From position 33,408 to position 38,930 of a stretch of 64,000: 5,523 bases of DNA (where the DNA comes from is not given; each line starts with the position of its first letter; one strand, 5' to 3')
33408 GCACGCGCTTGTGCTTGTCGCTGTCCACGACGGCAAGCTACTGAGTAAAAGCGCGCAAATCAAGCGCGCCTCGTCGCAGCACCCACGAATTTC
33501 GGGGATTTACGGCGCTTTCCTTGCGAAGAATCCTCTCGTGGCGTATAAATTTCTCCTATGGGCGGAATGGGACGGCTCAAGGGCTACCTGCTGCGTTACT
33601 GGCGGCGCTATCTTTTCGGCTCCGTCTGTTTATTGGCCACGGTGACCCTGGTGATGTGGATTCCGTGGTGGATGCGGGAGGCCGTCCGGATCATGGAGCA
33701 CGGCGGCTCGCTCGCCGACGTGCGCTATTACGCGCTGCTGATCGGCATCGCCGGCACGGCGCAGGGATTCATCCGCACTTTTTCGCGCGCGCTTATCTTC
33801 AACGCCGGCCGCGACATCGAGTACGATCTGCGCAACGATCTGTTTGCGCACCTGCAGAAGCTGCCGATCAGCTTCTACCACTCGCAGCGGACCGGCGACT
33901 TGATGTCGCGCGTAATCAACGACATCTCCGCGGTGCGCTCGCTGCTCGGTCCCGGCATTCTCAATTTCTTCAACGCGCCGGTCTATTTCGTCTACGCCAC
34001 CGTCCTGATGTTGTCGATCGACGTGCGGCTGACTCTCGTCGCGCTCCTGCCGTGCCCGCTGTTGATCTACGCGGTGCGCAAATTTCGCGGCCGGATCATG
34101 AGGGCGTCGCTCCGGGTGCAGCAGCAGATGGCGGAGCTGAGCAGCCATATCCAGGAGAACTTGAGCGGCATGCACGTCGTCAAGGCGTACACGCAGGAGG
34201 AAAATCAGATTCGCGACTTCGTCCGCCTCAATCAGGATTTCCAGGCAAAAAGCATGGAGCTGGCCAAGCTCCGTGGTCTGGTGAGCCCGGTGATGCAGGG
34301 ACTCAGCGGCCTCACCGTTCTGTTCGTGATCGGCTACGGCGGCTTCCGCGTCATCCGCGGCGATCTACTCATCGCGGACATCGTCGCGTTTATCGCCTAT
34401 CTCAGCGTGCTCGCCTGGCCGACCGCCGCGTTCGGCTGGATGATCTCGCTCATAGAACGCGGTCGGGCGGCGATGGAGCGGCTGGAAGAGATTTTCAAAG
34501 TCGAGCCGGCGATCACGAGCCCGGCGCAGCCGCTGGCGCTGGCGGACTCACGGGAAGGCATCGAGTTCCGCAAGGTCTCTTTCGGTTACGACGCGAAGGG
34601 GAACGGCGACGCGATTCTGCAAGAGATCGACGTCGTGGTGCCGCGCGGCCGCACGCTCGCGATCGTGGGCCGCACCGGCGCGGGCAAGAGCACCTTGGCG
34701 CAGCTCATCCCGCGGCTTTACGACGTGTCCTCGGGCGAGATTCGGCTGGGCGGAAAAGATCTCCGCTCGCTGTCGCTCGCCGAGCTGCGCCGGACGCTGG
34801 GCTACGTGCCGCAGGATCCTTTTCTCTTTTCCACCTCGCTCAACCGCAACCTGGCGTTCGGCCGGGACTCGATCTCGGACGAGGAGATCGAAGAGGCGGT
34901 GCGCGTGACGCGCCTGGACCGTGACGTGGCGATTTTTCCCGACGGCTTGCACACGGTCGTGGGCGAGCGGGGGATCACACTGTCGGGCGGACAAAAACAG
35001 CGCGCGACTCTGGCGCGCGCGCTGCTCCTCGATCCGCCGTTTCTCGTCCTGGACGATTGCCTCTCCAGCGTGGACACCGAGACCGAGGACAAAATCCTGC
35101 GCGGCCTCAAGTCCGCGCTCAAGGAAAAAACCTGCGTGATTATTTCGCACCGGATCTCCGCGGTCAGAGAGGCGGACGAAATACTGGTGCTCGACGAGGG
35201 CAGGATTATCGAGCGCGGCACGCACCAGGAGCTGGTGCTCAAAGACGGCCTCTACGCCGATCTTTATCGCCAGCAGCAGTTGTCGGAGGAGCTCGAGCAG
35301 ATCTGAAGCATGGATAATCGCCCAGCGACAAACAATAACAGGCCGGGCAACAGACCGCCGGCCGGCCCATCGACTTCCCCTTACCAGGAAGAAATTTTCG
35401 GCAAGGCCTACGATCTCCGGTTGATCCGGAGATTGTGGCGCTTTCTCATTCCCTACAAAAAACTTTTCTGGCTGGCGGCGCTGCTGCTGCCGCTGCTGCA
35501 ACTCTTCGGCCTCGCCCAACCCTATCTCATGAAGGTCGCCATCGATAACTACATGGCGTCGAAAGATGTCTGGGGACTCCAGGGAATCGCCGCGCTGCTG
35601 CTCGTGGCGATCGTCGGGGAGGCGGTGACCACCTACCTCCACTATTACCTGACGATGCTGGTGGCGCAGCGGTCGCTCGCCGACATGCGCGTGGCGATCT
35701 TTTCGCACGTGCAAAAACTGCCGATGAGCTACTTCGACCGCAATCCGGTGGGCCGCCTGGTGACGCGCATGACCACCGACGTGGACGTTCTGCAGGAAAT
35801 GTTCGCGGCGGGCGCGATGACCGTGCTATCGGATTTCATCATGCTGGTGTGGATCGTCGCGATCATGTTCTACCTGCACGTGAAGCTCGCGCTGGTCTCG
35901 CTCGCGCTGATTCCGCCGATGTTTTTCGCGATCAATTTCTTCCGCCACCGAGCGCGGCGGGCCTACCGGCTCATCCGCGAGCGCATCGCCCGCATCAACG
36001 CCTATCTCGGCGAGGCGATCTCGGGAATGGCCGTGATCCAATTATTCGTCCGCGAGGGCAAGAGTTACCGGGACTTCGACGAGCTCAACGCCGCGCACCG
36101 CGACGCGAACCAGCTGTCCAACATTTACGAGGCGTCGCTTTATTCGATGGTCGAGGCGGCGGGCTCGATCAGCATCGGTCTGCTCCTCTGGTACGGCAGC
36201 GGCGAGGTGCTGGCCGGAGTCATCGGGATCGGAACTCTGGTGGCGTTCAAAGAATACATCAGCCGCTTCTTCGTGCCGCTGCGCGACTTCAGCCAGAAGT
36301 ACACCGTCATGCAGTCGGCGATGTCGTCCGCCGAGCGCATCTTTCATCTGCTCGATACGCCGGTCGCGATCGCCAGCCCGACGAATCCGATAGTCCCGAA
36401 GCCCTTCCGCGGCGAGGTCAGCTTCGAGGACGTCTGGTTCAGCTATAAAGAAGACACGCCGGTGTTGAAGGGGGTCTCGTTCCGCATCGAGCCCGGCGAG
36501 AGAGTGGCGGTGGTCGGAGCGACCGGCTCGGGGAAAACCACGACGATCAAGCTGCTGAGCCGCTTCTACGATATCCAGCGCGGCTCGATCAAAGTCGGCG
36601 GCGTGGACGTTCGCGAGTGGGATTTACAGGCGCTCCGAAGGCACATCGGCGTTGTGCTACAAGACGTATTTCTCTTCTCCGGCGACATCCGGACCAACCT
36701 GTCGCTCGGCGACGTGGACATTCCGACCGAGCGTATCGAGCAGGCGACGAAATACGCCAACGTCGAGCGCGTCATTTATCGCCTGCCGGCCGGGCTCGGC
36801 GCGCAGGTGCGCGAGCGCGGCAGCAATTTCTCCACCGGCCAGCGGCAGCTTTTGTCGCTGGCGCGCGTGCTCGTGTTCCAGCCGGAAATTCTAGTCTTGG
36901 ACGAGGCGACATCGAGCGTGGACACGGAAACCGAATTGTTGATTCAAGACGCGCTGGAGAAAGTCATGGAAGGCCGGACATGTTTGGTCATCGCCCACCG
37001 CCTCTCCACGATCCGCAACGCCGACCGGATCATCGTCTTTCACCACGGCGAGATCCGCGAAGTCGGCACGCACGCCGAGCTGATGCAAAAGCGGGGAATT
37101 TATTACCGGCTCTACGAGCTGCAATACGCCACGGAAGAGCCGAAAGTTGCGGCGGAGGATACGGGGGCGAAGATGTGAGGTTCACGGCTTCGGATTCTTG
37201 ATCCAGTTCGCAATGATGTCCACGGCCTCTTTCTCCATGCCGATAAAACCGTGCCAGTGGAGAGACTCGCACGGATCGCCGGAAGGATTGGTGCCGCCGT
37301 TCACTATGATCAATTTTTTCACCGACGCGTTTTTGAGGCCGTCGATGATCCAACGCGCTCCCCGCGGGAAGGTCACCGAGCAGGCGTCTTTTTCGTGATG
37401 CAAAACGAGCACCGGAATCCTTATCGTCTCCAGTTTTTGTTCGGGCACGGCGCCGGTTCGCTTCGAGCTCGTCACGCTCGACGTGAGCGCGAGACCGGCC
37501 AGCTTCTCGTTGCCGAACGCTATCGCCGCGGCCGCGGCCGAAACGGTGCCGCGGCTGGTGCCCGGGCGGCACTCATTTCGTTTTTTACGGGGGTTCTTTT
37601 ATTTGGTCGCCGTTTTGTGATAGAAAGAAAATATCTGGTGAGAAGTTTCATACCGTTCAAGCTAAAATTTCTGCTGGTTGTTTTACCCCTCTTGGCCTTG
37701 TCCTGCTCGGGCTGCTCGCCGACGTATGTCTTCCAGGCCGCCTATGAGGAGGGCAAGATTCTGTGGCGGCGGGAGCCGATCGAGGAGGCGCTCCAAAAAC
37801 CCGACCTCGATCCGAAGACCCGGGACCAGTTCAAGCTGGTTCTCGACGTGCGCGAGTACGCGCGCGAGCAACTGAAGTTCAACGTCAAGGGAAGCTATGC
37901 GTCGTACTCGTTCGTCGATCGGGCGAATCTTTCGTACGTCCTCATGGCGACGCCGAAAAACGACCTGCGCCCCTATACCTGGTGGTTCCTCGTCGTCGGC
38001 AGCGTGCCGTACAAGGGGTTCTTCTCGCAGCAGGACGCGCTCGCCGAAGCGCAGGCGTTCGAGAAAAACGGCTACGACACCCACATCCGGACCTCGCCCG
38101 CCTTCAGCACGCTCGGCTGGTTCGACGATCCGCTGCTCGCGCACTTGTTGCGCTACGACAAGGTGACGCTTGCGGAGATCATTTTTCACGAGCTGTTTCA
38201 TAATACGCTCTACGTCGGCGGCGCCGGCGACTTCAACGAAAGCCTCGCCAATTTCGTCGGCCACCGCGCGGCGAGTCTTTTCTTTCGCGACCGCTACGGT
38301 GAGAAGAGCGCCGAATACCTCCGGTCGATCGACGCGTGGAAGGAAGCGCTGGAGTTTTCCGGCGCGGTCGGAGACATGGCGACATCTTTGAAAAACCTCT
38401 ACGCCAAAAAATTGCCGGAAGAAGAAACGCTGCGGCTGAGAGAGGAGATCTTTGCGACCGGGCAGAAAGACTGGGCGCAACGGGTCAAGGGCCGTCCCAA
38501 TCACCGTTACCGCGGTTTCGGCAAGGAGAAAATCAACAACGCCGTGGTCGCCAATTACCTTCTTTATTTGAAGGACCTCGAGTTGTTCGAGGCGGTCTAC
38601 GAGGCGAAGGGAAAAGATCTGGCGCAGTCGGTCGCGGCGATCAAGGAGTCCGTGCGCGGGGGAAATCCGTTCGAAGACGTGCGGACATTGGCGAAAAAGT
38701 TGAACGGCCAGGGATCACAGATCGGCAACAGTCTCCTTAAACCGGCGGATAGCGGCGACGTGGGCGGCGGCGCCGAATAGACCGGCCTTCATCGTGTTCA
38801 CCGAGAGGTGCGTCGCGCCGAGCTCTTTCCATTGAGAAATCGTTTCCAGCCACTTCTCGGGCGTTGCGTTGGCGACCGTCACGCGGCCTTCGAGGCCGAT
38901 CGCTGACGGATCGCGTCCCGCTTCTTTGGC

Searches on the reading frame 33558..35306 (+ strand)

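Call 84: search_protein_families(library=pfam, proteins=[window:33558-35306:+], max_evalue=0.00001)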
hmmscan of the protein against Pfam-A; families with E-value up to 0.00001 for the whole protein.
window:33558-35306:+ (582 aa): 2 families
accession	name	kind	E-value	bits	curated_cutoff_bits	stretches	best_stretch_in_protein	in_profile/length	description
PF00664.28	ABC_membrane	-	1.1e-48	166.8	28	1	22-288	5-273/274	ABC transporter transmembrane region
PF00005.33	ABC_tran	-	1.5e-28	100.6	25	1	354-502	1-136/137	ABC transporter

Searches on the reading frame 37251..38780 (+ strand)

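Call 84: search_protein_families(library=pfam, proteins=[window:37251-38780:+], max_evalue=0.00001)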
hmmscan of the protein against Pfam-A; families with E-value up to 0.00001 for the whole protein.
window:37251-38780:+ (509 aa): 1 family
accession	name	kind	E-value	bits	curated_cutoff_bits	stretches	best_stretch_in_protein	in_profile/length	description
PF10023.15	Aminopep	-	1.3e-81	274.9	25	1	159-466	2-309/322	Putative aminopeptidase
